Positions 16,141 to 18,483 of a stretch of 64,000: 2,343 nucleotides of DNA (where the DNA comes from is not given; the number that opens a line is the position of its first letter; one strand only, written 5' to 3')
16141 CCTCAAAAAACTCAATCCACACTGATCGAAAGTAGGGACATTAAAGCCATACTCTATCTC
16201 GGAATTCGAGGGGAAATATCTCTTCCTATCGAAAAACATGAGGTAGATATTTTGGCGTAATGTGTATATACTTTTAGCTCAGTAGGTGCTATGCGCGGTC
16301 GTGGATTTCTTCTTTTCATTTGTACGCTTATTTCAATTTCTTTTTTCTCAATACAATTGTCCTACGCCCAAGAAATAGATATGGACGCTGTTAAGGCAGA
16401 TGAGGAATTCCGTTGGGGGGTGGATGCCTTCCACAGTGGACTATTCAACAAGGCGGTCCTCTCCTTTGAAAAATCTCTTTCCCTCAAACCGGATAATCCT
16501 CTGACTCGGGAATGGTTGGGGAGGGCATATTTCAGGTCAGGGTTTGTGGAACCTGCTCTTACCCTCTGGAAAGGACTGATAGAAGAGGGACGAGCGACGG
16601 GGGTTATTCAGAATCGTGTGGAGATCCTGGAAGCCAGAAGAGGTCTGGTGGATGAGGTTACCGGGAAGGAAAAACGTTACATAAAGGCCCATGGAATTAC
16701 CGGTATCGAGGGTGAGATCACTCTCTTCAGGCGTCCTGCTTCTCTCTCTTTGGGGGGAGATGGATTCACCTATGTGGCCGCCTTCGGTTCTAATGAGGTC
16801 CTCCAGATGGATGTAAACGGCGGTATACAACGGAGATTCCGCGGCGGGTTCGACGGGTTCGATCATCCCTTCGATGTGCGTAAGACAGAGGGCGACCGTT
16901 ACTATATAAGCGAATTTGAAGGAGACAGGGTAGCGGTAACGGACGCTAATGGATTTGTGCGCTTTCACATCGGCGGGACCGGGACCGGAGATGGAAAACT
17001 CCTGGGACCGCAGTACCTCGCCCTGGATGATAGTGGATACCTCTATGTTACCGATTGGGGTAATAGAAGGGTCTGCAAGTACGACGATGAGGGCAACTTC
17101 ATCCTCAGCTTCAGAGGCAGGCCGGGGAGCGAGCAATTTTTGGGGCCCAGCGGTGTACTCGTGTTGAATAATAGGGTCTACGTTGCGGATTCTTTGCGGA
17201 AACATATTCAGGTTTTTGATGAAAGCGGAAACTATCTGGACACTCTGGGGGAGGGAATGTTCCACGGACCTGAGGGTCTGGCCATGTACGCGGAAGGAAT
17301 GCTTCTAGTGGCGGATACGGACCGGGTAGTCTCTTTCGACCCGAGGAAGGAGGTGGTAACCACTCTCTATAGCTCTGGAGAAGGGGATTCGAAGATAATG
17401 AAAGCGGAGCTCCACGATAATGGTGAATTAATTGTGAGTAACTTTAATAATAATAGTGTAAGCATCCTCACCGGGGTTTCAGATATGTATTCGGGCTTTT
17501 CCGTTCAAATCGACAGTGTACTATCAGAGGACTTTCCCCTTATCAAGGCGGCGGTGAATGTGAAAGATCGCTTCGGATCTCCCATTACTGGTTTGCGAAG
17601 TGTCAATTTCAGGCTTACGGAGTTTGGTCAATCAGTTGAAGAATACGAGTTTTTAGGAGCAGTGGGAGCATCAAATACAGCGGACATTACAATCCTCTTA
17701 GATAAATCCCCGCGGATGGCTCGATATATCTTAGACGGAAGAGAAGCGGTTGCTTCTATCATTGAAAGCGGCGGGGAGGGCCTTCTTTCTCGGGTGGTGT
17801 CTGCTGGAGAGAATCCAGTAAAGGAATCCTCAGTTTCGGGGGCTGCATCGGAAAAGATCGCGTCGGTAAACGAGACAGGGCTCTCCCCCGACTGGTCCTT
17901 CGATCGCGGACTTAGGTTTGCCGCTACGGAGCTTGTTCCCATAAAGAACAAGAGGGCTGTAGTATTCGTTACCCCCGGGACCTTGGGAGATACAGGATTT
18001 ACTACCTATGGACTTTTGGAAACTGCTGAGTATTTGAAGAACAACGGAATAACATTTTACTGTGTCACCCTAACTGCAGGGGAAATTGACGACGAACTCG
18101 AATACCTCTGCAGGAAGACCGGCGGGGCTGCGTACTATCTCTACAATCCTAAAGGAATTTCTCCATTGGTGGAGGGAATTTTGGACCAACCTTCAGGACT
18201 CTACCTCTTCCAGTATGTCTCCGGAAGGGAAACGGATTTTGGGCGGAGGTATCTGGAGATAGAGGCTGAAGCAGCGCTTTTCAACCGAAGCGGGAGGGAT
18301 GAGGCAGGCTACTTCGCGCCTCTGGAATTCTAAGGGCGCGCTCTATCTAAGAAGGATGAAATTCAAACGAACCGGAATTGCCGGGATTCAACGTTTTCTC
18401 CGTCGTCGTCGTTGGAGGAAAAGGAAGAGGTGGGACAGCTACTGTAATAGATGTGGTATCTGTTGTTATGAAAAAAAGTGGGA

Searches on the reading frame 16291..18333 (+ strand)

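Call 45: search_protein_families(library=pfam, proteins=[window:16291-18333:+], max_evalue=0.00001)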
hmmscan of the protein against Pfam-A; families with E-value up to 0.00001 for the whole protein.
window:16291-18333:+ (680 aa): 1 family
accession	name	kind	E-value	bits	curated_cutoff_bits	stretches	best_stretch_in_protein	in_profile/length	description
PF01436.27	NHL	-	1.5e-12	47.3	20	0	283-309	1-28/28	NHL repeat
